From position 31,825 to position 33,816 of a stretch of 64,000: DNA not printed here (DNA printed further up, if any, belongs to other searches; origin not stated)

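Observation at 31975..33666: HTH fused to a PEP-utilisers mobile domain with the phospho-His replaced by Pro (pseudo-enzyme regulator), paralogous to an intact kinase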

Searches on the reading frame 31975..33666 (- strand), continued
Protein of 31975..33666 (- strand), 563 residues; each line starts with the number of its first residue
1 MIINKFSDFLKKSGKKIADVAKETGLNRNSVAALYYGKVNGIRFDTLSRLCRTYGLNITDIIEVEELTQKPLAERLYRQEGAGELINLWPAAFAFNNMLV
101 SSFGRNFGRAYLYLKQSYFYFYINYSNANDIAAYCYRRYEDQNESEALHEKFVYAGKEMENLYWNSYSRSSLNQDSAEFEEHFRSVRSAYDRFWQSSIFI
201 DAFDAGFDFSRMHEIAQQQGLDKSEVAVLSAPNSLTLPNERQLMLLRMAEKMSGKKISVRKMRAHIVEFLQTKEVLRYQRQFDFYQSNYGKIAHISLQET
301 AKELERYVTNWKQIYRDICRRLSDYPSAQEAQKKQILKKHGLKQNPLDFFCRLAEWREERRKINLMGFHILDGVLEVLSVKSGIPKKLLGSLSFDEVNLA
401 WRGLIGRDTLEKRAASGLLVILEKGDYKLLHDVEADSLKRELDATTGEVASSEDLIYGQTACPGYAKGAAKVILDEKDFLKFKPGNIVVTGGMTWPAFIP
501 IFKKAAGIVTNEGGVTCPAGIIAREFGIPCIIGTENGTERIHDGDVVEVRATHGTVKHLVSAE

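Call 36: search_protein_representatives(alignment_id=A1)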
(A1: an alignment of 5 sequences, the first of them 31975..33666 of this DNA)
Query: 5 sequences, 560 profile positions. Proteins with E-value up to 0.001 (for the whole library): 28715; up to 1e-10: 18682; up to 1e-30: 5720. The best 150 are listed.
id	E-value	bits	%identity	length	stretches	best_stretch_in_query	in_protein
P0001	0.0e+00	1032.5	-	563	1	1-559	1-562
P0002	0.0e+00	1025.9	-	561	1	1-557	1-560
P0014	2.7e-194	663.3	-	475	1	76-556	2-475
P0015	8.0e-177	605.6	-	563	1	1-556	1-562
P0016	8.0e-175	599.0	-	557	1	1-558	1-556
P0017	5.0e-173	593.1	-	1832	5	407-559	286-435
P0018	1.3e-172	591.7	-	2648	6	96-558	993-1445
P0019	3.2e-171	587.1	-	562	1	1-557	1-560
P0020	2.8e-167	574.1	-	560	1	1-556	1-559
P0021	1.5e-164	565.0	-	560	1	1-558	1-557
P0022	1.5e-163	561.8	-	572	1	1-556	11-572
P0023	4.7e-162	556.9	-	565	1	2-556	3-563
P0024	5.0e-162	556.8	-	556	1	1-556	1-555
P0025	1.8e-159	548.3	-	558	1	1-558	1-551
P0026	1.7e-157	541.8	-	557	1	1-558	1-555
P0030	4.7e-155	533.7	-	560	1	1-556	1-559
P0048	8.6e-128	443.7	-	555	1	1-557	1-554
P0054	2.0e-117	409.5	-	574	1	3-555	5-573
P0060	8.9e-116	404.1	-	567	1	1-558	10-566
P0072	1.3e-107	377.1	-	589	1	1-556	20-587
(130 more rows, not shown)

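Call 40: find_encoding_contigs(protein=P0015, flank=8000, max_places=3)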
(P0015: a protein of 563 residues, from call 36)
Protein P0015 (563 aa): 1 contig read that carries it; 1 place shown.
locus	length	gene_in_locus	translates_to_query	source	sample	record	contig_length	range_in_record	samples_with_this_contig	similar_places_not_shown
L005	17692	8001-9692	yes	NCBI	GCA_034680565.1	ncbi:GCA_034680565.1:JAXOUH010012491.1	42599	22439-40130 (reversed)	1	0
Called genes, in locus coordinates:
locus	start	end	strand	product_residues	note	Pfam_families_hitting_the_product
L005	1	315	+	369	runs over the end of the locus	PF00391:PEP-utilizers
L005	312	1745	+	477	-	PF00391:PEP-utilizers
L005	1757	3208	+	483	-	PF00391:PEP-utilizers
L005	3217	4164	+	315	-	-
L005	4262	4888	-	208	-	-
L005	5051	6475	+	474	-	PF00391:PEP-utilizers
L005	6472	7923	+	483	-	PF00391:PEP-utilizers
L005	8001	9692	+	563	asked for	PF12844:HTH_19 (faint), PF13443:HTH_26, PF00391:PEP-utilizers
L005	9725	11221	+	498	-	PF00391:PEP-utilizers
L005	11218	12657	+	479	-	PF00391:PEP-utilizers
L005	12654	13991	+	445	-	PF00391:PEP-utilizers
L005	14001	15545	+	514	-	PF00391:PEP-utilizers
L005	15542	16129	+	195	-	PF01966:HD (weak)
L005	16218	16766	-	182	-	PF00300:His_Phos_1 (faint)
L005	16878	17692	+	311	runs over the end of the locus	PF01149:Fapy_DNA_glyco, PF06831:H2TH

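Call 45: search_protein_families(library=pfam, proteins=[P0007, P0009, L005:3217-4164:+, L005:4262-4888:-, L005:1757-3208:+, L002:1982-3139:+], max_evalue=0.01)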
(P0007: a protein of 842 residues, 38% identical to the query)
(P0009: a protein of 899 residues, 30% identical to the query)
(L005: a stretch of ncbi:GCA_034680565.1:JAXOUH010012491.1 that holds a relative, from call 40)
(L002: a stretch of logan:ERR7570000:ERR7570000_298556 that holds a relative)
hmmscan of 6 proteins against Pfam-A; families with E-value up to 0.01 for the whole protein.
P0007 (842 aa): 2 families
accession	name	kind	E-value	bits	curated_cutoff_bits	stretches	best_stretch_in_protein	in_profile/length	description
PF01326.24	PPDK_N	-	1.8e-30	106.8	27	1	25-310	2-317/328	Pyruvate phosphate dikinase, AMP/ATP-binding domain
PF00391.29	PEP-utilizers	-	5.8e-21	74.3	23.1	1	765-835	2-72/72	PEP-utilising enzyme, mobile domain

P0009 (899 aa): 2 families
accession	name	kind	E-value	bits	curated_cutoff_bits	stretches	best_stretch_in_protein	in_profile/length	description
PF01326.24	PPDK_N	-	3.3e-78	263.7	27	1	22-320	4-317/328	Pyruvate phosphate dikinase, AMP/ATP-binding domain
PF00391.29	PEP-utilizers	-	1.5e-22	79.4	23.1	1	824-893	3-72/72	PEP-utilising enzyme, mobile domain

L005:3217-4164:+ (315 aa): 1 family
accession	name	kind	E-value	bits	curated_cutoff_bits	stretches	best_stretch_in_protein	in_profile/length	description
PF00300.27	His_Phos_1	-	0.00086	19.5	21.7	1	38-98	12-71/194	Histidine phosphatase superfamily (branch 1)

L005:4262-4888:- (208 aa): 0 families

L005:1757-3208:+ (483 aa): 1 family
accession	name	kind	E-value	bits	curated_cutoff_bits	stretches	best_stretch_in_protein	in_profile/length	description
PF00391.29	PEP-utilizers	-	1.2e-24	86.1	23.1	1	406-477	1-72/72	PEP-utilising enzyme, mobile domain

L002:1982-3139:+ (385 aa): 0 families

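Call 50: find_encoding_contigs(protein=P0016, flank=10000, max_places=2)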
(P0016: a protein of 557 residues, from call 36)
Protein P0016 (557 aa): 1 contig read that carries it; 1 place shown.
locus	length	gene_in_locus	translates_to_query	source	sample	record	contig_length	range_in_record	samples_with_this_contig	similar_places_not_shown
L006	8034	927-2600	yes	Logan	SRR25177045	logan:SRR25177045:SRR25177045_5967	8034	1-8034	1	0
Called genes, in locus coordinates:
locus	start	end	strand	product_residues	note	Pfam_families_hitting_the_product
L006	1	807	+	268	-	?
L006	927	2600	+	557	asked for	PF12844:HTH_19 (faint), PF13443:HTH_26, PF00391:PEP-utilizers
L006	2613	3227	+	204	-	PF01966:HD (weak)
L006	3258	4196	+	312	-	PF01326:PPDK_N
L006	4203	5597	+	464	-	PF00391:PEP-utilizers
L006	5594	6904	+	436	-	PF02812:ELFV_dehydrog_N, PF00208:ELFV_dehydrog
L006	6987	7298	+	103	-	PF05635:23S_rRNA_IVP, PF22296:bAvd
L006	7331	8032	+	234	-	?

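Call 51: find_encoding_contigs(protein=P0019, flank=10000, max_places=2)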
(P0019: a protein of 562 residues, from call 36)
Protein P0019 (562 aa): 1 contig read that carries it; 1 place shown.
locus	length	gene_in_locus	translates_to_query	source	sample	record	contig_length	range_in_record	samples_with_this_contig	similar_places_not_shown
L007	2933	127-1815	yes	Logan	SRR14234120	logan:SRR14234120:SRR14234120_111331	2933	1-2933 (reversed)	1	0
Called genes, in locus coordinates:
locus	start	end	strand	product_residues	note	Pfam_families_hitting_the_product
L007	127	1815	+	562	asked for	PF01381:HTH_3 (faint), PF12844:HTH_19, PF13443:HTH_26, PF00391:PEP-utilizers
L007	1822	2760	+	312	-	PF01326:PPDK_N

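Call 52: find_encoding_contigs(protein=P0054, flank=10000, max_places=2)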
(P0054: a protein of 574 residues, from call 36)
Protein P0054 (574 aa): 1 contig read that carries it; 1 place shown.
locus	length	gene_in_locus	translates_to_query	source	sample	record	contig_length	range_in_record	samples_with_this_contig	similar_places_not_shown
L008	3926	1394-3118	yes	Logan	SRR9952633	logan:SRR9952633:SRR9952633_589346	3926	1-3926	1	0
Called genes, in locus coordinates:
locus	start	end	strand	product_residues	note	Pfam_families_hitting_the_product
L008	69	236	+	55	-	-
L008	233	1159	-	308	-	PF01636:APH, PF01633:Choline_kinase (weak)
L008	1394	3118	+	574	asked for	PF01381:HTH_3 (weak), PF13443:HTH_26 (weak), PF00391:PEP-utilizers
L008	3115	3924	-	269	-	?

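Call 53: find_encoding_contigs(protein=P0060, flank=10000, max_places=2)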
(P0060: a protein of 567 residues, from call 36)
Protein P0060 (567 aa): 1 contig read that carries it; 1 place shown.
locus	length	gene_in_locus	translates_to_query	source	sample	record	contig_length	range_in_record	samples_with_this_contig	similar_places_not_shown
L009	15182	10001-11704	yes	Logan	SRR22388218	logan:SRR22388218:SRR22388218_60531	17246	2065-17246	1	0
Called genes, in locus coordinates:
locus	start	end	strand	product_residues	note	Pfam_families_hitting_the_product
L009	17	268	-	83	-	-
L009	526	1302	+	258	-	PF01978:TrmB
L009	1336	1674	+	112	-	-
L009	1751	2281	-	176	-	-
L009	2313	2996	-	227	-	PF01555:N6_N4_Mtase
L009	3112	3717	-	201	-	-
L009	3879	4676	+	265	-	PF01978:TrmB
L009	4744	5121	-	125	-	-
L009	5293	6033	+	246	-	-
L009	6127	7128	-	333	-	PF01545:Cation_efflux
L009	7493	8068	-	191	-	PF02545:Maf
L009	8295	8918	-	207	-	PF20803:PaaX_M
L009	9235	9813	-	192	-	-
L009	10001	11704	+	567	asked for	PF12844:HTH_19 (faint), PF13443:HTH_26, PF00391:PEP-utilizers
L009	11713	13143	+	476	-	PF00391:PEP-utilizers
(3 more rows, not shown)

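Call 68: predict_structure(alignment_id=A2)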
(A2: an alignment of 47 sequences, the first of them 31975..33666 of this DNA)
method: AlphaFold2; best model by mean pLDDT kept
length: 563 residues; sequences in the alignment: 47
mean_pLDDT: 90.5   pTM: 0.82
mean pLDDT of the five models: 90.5, 90.2, 90.1, 89.3, 88.9
residues with pLDDT >= 90: 414; 70-90: 126; 50-70: 14; < 50: 9
segments of 3 or more residues with pLDDT < 50: 68-72, 449-451
pLDDT, mean of each block of 10 residues (from residue 1): 86 94 94 86 87 92 65 77 96 92 93 95 95 96 93 95 80 85 96 95 92 95 90 92 95 81 91 93 93 92 91 89 96 98 97 93 96 95 95 96 94 93 92 92 71 77 94 92 96 81 95 84 88 89 95 89 63
secondary structure, 60 per line:
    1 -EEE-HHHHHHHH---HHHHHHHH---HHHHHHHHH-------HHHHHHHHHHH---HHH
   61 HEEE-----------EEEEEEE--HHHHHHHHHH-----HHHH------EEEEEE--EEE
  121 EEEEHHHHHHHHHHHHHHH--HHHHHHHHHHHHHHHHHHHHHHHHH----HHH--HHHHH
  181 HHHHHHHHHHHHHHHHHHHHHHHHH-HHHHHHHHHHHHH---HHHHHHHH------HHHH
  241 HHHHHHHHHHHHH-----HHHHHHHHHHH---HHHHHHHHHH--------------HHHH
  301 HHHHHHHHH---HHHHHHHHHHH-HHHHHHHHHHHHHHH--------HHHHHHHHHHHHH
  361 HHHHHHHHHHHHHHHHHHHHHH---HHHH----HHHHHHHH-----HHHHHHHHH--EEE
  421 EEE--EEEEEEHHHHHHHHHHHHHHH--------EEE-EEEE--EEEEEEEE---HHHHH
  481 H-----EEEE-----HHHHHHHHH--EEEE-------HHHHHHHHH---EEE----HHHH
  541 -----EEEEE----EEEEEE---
elements in order: E2-4 H6-13 H17-24 H28-36 H44-54 H58-61 E62-64 E76-82 H85-94 H100-103 E110-115 E118-124 H125-139 H142-166 H176-205 H207-219 H223-230 H237-253 H259-269 H273-282 H297-309 H313-323 H325-339 H348-382 H386-389 H394-401 H407-415 E418-423 E426-431 H432-446 E455-457 E459-462 E465-472 H476-481 E487-490 H496-504 E507-510 H518-526 E530-532 H537-540 E546-550 E555-560
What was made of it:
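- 33463..33666 (-): Residues 1-68: Cro/C1 (XRE)-type HTH DNA-binding domain. Model pLDDT 86-94 (call 68).
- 32317..33444 (-): Residues 75-450: mostly helical central (MID) domain, probable ligand-binding sensor. Family motifs are YRQEG (77-81), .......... (199-208) and WREERR (356-361). AF2 model pLDDT 90.5 (call 68).
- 32113..32115 (-): Codon CCG = Pro518, at the position of the phospho-accepting His (GGxT[S/C]H motif). The model places it as the first residue of helix 518-526 (call 68).
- On Two-component small-molecule dikinase, H subunit (HpeH/CreH/PpsA) / RPH superfamily: The model is of high confidence (call 68).
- Fold: AF2 pLDDT 90.5, pTM 0.82 (call 68).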

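Call 71: fold_search(model_id=the predicted structure, library=pdb)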
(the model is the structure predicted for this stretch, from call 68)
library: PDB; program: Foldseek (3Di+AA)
matches with E <= 10: 458; with E <= 0.001: 22
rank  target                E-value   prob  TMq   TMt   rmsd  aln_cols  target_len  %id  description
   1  5fbu                  2.4e-12  1.00  0.46  0.37  11.1       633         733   16  Crystal structure of rifampin phosphotransferase RPH-Lm from Listeria monocytogenes in complex with rifampin-phosphate (released 2015-12-30)
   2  5hv2                  3.6e-12  1.00  0.34  0.24  14.7       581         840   17  Rifampin phosphotransferase G527Y mutant from Listeria monocytogenes (released 2016-03-30)
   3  5fbt                  5.0e-12  1.00  0.49  0.38   9.4       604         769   16  Crystal structure of rifampin phosphotransferase RPH-Lm from Listeria monocytogenes in complex with rifampin (released 2015-12-30)
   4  5fbs                  7.4e-12  1.00  0.50  0.38   9.8       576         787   15  Crystal structure of rifampin phosphotransferase RPH-Lm from Listeria monocytogenes in complex with ADP and magnesium (released 2016-01-13)
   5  5hv1                  4.7e-11  1.00  0.45  0.32  12.0       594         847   16  Rifampin phosphotransferase in complex with AMPPNP and rifampin from Listeria monocytogenes (released 2016-03-30)
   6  5hv3                  8.4e-11  1.00  0.36  0.26  15.6       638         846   16  Rifampin phosphotransferase G527Y mutant in complex with AMPPNP from Listeria monocytogenes (released 2016-03-30)
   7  2e28                  6.5e-06  1.00  0.18  0.18  24.8       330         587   17  Crystal structure analysis of pyruvate kinase from Bacillus stearothermophilus (released 2008-02-05)
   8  1kbl                  1.6e-05  1.00  0.17  0.11  21.8       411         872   15  PYRUVATE PHOSPHATE DIKINASE (released 2002-01-30)
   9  3t05_A                2.9e-05  1.00  0.18  0.17  25.4       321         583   16  Crystal structure of S. aureus Pyruvate Kinase (released 2011-10-26)
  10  2r82                  5.0e-05  1.00  0.17  0.11  24.3       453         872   14  Pyruvate phosphate dikinase (PPDK) triple mutant R219E/E271R/S262D adapts a second conformational state (released 2008-01-01)
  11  5jvj_B                5.2e-05  1.00  0.17  0.12  18.5       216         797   19  C4-type pyruvate phosphate dikinase: different conformational states of the nucleotide binding domain in the dimer (released 2017-04-05)
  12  5lu4_A                6.5e-05  1.00  0.17  0.12  17.7       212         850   18  C4-type pyruvate phosphate dikinase: conformational intermediate of central domain in the swiveling mechanism (released 2017-05-24)
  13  2x0s                  8.4e-05  1.00  0.16  0.10  17.4       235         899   17  3.0 A RESOLUTION CRYSTAL STRUCTURE OF GLYCOSOMAL PYRUVATE PHOSPHATE DIKINASE FROM TRYPANOSOMA BRUCEI (released 2009-12-29)
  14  1vbh                  8.4e-05  1.00  0.16  0.11  25.2       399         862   13  Pyruvate Phosphate Dikinase with bound Mg-PEP from Maize (released 2005-03-08)
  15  5jvl_A                8.8e-05  1.00  0.17  0.11  25.1       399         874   14  C4-type pyruvate phospate dikinase: nucleotide binding domain with bound ATP analogue (released 2017-04-05)
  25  2fm4_MODEL_1_A        2.0e-03  1.00  0.17  0.64   6.4       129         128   25  NMR structure of the phosphoryl carrier domain of pyruvate phosphate dikinase (released 2006-10-03)
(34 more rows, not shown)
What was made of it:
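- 32317..33444 (-): Foldseek top hits are rifampin phosphotransferase 5fbu/5fbt/5fbs, E 2e-12 to 7e-12, 576-633 aligned columns, TMq 0.46-0.50 (call 71).
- On PEP-utilizers mobile (swivel phosphohistidine) domain, PF00391: Foldseek hit to the PPDK phosphoryl carrier domain 2fm4, TMt 0.64 (call 71).
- On Two-component small-molecule dikinase, H subunit (HpeH/CreH/PpsA) / RPH superfamily: The six best PDB matches are RPH-Lm, E 2e-12 to 8e-11, with 576-638 aligned columns covering the central and swivel domains (call 71).
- Closest known: Rifampin phosphotransferase RPH. Same: RPH is the best structural match of the whole model (call 71).
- Closest known: Non-catalytic or regulatory uses of the PEP-utilizers domain. 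Same: The pyruvate kinase structures appear among the fold hits (call 71).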

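Call 76: list_cluster_members(proteins=[P0015, P0020, P0021, P0022, P0023, P0024, P0025, P0072, P0048, P0030])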
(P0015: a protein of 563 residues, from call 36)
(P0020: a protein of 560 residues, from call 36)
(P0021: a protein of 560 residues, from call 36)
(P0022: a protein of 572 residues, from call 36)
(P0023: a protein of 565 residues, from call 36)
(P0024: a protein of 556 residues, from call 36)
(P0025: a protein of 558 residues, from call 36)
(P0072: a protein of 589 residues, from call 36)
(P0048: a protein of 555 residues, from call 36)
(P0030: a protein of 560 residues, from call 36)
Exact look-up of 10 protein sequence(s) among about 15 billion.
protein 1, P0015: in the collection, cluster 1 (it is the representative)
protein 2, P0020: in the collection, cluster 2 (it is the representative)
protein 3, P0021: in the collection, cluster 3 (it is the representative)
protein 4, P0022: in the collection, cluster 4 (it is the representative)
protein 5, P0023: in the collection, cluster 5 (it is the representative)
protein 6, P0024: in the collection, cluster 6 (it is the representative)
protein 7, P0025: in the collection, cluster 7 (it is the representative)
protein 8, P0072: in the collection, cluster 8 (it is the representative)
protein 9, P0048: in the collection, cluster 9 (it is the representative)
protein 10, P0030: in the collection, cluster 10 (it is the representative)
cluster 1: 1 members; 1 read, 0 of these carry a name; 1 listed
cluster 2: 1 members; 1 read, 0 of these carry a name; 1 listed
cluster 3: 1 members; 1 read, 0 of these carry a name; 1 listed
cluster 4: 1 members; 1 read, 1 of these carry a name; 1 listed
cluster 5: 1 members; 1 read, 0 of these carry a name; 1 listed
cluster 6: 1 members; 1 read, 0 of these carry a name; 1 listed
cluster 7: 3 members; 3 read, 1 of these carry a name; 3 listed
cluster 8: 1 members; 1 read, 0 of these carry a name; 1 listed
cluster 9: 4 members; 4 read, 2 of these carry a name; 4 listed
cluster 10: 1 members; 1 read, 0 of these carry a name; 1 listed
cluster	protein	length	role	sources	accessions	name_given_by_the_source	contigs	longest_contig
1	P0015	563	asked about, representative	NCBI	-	-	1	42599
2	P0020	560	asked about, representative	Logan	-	-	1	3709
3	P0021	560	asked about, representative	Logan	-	-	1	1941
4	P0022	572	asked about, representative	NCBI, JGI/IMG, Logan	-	phosphohistidine swiveling domain-containing protein/DNA-binding Xre family ...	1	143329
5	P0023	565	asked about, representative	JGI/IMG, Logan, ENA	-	-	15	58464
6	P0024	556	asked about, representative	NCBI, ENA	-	-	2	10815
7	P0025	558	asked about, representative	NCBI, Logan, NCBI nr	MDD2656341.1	MAG: PEP-utilizing enzyme [Patescibacteria group bacterium] | PEP-utilizing enzyme [Patescibacteria group bacterium]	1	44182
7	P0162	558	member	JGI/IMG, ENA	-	-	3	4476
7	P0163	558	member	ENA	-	-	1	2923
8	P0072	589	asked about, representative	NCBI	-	-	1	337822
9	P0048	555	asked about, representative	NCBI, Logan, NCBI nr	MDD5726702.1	MAG: helix-turn-helix domain-containing protein [Patescibacteria group bacterium] | helix-turn-helix domain-containing protein [Patescibacteria group bacterium]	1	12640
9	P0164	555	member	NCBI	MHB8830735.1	MAG: helix-turn-helix domain-containing protein [Patescibacteria group bacterium]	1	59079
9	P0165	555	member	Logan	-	-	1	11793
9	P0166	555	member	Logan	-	-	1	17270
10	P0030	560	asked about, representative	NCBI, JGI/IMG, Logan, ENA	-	-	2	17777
